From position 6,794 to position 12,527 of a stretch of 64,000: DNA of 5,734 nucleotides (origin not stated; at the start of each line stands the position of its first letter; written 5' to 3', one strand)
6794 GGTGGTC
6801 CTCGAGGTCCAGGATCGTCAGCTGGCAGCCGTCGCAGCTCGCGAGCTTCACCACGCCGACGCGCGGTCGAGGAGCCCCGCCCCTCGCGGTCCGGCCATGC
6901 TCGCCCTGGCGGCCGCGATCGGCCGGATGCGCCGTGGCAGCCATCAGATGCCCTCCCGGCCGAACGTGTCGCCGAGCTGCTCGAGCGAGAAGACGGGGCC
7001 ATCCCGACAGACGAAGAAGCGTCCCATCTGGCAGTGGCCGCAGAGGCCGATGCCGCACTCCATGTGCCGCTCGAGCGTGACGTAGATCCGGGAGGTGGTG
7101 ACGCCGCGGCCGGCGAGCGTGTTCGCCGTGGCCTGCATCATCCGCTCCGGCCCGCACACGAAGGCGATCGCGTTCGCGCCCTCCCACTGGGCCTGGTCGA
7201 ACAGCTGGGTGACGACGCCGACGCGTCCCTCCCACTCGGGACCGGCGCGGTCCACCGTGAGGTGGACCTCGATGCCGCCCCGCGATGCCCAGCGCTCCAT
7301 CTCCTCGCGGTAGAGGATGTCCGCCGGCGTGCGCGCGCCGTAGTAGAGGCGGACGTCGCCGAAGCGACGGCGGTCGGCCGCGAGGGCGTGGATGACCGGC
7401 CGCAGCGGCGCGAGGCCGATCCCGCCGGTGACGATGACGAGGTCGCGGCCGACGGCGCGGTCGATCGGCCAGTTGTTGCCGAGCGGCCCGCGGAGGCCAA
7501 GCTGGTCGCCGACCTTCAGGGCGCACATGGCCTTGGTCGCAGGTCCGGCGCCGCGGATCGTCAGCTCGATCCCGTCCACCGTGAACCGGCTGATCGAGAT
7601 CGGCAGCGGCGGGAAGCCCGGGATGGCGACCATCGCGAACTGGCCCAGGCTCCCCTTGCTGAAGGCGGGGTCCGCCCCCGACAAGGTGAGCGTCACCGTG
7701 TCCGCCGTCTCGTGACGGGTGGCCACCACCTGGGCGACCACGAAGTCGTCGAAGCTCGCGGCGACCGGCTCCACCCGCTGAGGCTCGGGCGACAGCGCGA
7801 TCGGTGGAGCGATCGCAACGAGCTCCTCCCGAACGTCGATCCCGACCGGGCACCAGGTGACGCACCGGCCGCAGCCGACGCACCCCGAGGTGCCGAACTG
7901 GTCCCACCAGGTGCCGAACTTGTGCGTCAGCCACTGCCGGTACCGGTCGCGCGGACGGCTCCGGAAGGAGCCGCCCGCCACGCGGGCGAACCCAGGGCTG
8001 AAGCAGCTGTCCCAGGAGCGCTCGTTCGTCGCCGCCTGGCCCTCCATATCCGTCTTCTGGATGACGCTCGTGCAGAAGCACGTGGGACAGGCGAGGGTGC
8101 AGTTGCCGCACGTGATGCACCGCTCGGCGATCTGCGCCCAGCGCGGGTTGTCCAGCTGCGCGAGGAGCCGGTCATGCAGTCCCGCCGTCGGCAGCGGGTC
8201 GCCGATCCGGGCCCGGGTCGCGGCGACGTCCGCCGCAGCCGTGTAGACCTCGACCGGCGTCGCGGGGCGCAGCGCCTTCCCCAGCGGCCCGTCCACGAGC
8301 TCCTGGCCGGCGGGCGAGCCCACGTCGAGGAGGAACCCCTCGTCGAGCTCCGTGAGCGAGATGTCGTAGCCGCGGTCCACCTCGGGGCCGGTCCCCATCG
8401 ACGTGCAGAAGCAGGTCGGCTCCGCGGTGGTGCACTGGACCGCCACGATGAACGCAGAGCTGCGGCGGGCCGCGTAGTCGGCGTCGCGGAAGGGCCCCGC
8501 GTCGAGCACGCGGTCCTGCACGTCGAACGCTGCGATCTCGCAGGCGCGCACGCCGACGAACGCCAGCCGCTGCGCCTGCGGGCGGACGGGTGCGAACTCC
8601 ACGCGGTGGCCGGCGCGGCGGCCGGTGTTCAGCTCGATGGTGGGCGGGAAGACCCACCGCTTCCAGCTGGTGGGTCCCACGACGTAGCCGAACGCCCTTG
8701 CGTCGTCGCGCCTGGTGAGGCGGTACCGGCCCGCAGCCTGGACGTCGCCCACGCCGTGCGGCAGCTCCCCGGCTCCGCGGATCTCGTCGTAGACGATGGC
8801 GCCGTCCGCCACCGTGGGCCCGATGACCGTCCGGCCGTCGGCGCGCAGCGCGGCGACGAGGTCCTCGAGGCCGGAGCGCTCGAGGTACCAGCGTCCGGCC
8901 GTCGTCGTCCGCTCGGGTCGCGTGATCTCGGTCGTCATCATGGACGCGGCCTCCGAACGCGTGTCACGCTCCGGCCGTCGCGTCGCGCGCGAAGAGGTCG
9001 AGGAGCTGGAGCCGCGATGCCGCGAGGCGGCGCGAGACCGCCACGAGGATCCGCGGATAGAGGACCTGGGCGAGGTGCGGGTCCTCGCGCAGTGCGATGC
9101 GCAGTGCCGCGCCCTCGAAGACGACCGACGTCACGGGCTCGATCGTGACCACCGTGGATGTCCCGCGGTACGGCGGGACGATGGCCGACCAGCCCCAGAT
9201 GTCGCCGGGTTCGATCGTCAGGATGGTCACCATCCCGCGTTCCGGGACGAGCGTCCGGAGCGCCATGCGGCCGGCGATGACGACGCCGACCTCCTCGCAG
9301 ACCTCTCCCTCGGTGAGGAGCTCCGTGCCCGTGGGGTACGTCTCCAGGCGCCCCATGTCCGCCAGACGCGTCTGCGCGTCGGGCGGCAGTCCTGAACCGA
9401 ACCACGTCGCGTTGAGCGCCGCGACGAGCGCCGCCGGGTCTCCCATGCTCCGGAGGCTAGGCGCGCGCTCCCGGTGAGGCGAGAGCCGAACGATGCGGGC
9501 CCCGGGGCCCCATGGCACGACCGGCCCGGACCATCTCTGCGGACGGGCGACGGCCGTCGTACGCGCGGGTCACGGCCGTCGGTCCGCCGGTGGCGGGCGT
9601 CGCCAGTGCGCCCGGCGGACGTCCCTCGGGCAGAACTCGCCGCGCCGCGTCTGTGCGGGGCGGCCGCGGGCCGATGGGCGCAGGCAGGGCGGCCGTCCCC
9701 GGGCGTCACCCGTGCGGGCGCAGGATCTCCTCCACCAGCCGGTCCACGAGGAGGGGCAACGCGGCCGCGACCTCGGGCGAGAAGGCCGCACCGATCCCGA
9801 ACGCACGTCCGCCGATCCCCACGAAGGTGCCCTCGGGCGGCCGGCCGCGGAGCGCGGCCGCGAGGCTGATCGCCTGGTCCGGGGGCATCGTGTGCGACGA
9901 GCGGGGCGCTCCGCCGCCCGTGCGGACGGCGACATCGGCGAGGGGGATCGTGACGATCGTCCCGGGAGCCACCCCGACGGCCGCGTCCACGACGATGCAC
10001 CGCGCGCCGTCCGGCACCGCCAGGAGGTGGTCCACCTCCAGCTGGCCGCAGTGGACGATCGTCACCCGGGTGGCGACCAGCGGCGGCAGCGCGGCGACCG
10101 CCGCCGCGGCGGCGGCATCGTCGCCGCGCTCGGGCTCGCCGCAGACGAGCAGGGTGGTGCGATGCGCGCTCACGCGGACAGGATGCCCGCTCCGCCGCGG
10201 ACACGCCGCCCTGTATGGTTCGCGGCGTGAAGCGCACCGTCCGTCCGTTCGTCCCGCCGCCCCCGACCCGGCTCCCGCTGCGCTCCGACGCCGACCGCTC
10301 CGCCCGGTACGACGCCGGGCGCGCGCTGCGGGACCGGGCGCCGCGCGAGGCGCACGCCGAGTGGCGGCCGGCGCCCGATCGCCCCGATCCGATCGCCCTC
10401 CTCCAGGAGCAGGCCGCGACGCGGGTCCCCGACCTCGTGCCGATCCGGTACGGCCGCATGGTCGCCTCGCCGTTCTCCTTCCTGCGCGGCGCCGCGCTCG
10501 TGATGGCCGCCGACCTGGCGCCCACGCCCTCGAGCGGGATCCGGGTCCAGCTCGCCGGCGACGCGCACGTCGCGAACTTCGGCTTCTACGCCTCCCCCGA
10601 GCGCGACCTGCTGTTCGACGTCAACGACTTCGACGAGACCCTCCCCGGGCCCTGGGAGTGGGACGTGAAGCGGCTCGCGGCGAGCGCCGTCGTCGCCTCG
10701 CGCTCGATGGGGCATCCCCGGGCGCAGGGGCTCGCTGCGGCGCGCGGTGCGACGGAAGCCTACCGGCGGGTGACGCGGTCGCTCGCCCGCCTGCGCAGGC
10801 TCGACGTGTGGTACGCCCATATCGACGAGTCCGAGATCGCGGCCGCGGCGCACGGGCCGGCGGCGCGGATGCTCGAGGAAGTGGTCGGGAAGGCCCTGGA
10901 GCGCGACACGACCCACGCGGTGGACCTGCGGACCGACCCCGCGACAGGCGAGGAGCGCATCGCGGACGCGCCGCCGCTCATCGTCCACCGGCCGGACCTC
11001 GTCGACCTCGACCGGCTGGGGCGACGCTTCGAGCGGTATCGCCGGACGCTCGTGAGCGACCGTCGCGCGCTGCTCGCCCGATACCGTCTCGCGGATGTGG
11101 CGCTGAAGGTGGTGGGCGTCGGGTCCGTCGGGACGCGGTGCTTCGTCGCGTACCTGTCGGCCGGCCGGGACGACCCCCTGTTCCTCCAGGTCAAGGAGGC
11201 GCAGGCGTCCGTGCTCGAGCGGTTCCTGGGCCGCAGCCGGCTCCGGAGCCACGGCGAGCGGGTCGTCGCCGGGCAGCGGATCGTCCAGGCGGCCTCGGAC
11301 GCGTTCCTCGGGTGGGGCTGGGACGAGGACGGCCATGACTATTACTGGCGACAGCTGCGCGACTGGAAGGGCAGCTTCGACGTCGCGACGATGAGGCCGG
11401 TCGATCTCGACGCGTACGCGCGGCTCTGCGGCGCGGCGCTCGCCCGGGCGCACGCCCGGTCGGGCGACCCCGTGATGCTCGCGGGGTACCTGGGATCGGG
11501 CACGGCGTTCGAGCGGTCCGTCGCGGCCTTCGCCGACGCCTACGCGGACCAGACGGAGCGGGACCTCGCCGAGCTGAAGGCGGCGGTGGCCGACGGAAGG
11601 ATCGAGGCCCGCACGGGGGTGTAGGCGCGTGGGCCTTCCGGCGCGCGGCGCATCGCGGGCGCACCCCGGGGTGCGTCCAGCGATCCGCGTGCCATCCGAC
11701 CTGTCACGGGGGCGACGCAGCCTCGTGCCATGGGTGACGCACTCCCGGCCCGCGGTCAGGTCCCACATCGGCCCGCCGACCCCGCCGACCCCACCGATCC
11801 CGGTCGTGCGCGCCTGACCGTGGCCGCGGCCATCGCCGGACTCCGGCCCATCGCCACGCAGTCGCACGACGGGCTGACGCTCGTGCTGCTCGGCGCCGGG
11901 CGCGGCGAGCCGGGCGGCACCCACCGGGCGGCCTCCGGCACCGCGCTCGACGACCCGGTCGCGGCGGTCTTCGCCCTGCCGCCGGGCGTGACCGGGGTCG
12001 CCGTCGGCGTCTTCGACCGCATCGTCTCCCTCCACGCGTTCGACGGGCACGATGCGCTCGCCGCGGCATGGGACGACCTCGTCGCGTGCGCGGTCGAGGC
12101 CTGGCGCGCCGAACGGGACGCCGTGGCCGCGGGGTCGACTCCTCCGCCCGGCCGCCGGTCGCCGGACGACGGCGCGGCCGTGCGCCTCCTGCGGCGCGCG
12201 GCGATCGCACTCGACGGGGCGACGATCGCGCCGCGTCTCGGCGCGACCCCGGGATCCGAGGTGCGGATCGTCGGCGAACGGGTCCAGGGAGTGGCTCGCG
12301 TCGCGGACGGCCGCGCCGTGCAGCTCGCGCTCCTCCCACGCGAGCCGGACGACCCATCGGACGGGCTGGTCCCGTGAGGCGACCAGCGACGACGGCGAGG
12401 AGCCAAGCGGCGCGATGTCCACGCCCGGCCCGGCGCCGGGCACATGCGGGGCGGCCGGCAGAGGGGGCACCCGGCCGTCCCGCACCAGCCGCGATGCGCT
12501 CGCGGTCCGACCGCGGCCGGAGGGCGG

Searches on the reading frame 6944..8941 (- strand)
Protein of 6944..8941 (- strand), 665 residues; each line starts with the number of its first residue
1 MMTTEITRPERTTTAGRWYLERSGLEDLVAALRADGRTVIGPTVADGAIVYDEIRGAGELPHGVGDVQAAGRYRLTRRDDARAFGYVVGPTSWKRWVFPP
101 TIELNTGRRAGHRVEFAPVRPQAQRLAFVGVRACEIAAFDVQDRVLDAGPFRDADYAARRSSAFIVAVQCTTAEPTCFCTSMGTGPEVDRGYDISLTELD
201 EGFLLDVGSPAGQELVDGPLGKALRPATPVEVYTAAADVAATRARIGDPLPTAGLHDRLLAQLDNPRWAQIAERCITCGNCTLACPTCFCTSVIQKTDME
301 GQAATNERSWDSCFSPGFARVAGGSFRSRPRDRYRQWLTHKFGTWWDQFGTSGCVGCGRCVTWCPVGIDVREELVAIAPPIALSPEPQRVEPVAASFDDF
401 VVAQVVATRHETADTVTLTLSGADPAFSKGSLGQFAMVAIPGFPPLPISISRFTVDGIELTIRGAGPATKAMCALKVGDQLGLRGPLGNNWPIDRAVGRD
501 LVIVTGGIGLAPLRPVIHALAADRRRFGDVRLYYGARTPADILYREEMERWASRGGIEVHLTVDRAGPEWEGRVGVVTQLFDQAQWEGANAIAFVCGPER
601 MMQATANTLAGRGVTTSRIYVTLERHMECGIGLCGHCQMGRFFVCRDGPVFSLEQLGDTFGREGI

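Call 12: search_protein_families(library=pfam, proteins=[window:6944-8941:-], max_evalue=0.001)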
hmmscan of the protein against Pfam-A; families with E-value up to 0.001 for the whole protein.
window:6944-8941:- (665 aa): 13 families
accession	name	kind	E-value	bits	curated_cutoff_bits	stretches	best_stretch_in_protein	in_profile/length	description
PF17179.9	Fer4_22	-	2.7e-31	108.7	27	1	274-368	1-95/95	4Fe-4S dicluster domain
PF00175.26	NAD_binding_1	-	7.4e-19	68.9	22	1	504-606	2-108/109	Oxidoreductase NAD-binding domain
PF10418.14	DHODB_Fe-S_bind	-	2.1e-09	37.4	23.9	1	624-656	1-40/41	Iron-sulfur cluster binding domain of dihydroorotate dehydrogenase B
PF13534.11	Fer4_17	-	2.8e-07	31.4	22.2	0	261-287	32-58/61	4Fe-4S dicluster domain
PF13237.11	Fer4_10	-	5.1e-07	30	25.5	0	351-366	6-21/53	4Fe-4S dicluster domain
PF13746.11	Fer4_18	-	1e-06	29.3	27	1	348-374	55-81/114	4Fe-4S dicluster domain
PF13183.11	Fer4_8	-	4.7e-06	27.5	27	1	272-368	2-68/68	4Fe-4S dicluster domain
PF00037.32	Fer4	-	8.7e-06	25.8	21.1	0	272-287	5-20/24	4Fe-4S binding domain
PF13187.11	Fer4_9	-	1.6e-05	25.3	27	1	274-367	1-50/52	4Fe-4S dicluster domain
PF12797.12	Fer4_2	-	0.0001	22.5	24.5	0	272-287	7-22/22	4Fe-4S binding domain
PF25160.1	LdpA_Fe-S-bd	-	0.00028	21.1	27.6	0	351-367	25-41/49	LdpA Fe-S cluster-binding domain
PF14697.11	Fer4_21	-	0.00031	21.3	35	0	352-366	39-53/59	4Fe-4S dicluster domain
PF12838.12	Fer4_7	-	0.0006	20.7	27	1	274-368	1-52/52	4Fe-4S dicluster domain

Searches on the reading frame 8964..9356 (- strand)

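Call 12: search_protein_families(library=pfam, proteins=[window:8964-9356:-], max_evalue=0.001)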
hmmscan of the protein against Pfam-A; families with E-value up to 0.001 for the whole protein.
window:8964-9356:- (130 aa): 1 family
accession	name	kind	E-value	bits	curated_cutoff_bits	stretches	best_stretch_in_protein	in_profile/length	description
PF00027.35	cNMP_binding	-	1.6e-08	34.8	27.5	1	5-90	2-87/89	Cyclic nucleotide-binding domain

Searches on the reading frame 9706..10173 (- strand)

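Call 12: search_protein_families(library=pfam, proteins=[window:9706-10173:-], max_evalue=0.001)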
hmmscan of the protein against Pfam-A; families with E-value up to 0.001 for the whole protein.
window:9706-10173:- (155 aa): 1 family
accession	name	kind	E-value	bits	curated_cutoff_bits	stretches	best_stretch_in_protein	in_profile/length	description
PF01750.23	HycI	-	8.8e-07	29.3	23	1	36-148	16-129/130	Hydrogenase maturation protease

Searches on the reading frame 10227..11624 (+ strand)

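Call 12: search_protein_families(library=pfam, proteins=[window:10227-11624:+], max_evalue=0.001)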
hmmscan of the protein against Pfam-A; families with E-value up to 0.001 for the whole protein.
window:10227-11624:+ (465 aa): 1 family
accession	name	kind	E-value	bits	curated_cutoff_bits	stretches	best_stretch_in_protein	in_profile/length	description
PF10009.15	DUF2252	-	3.4e-133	444.9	22.3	1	66-452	1-391/392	Uncharacterized protein conserved in bacteria (DUF2252)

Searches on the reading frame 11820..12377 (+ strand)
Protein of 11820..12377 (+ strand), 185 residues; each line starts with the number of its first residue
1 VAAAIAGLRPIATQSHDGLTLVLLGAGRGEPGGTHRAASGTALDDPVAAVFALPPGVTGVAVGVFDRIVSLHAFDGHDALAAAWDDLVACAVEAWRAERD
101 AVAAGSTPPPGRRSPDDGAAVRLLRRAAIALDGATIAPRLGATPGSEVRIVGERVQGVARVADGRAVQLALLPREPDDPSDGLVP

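Call 12: search_protein_families(library=pfam, proteins=[window:11820-12377:+], max_evalue=0.001)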
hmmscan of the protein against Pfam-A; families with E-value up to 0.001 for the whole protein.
window:11820-12377:+ (185 aa): 1 family
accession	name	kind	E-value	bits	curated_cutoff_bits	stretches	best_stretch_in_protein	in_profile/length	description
PF20208.3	ARPP-1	-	1.4e-06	28.3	27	1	48-171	183-296/297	ARG and Rhodanese-Phosphatase-superfamily-associated Protein domain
